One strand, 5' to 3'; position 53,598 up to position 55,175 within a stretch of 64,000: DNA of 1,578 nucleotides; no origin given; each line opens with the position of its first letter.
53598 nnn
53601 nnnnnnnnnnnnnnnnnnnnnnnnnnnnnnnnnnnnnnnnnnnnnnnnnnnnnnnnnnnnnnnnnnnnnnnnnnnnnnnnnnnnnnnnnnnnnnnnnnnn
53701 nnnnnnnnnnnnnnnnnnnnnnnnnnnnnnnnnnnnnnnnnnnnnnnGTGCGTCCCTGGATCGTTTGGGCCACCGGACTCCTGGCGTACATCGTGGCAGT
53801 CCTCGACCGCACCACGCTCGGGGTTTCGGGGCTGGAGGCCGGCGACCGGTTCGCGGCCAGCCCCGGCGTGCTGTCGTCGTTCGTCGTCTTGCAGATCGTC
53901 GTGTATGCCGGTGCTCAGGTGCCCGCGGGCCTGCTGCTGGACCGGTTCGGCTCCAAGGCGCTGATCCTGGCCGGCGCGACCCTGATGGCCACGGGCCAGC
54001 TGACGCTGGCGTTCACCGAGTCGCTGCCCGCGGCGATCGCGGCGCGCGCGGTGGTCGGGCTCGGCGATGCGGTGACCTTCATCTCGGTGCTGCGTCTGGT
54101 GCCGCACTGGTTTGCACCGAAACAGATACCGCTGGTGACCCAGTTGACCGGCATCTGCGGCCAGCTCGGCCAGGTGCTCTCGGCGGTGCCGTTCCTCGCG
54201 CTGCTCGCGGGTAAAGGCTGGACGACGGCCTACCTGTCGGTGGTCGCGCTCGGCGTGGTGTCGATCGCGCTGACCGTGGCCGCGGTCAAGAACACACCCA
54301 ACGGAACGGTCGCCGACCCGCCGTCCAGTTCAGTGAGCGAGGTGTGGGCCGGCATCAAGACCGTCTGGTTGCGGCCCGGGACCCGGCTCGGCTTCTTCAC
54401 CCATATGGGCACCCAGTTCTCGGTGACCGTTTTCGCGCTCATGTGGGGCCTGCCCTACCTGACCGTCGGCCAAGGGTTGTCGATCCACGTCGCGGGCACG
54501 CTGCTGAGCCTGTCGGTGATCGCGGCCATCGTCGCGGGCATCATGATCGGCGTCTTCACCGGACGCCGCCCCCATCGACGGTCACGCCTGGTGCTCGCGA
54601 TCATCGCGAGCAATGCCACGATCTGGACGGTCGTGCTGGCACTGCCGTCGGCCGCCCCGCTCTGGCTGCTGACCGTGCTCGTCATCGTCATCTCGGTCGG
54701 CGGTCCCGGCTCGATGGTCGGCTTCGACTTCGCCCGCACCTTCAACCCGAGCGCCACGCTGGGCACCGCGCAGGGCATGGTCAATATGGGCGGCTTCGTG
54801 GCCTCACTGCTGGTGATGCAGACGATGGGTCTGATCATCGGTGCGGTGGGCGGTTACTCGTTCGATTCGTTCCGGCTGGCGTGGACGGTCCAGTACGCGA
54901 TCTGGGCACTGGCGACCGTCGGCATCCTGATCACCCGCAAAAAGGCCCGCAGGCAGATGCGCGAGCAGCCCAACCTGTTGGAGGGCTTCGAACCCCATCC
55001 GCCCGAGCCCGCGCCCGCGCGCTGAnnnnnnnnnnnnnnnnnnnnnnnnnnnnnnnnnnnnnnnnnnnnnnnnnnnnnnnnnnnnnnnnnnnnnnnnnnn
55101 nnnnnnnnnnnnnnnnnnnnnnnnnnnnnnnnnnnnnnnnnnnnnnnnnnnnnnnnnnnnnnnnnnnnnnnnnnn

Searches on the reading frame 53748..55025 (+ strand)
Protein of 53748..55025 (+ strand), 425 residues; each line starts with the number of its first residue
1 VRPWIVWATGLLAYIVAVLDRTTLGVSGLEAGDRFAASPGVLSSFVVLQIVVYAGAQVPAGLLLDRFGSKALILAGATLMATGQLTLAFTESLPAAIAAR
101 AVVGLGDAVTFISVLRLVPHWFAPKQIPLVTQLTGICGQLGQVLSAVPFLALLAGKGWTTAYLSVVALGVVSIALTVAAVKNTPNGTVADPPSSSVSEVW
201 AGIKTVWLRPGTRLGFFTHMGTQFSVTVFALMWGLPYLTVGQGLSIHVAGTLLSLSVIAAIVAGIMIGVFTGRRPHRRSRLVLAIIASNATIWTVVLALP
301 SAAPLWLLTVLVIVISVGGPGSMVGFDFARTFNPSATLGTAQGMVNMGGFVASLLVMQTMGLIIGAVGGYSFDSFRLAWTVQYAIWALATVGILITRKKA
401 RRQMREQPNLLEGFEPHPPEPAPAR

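Call 42: search_protein_families(library=ncbifam, proteins=[window:53748-55025:+], max_evalue=0.00001)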
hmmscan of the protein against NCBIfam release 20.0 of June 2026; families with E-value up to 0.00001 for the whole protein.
window:53748-55025:+ (425 aa): 7 families
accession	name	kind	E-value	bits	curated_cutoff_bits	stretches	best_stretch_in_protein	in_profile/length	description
TIGR00893.1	2A0114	subfamily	2.1e-15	56.6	395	1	12-372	1-379/399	D-galactonate transporter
TIGR00881.1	2A0104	subfamily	7.9e-13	48.2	407.75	1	46-184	36-175/379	phosphoglycerate transporter protein PgtP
TIGR00886.1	2A0108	subfamily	2.6e-08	33.4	311.7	0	44-201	41-209/368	NarK family nitrate/nitrite MFS transporter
NF011571.1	PRK14995.1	subfamily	6.3e-08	31.8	701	1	2-182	3-184/493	SmvA family efflux MFS transporter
TIGR00710.1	efflux_Bcr_CflA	subfamily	9e-08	31.9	200.9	1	37-393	37-378/385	Bcr/CflA family efflux MFS transporter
TIGR00880.1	2_A_01_02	superfamily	1.6e-06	28.3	131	1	50-182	4-140/141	multidrug resistance protein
TIGR00890.1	2A0111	subfamily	8.1e-06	25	374.85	0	37-367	36-358/377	oxalate/formate antiport family MFS transporter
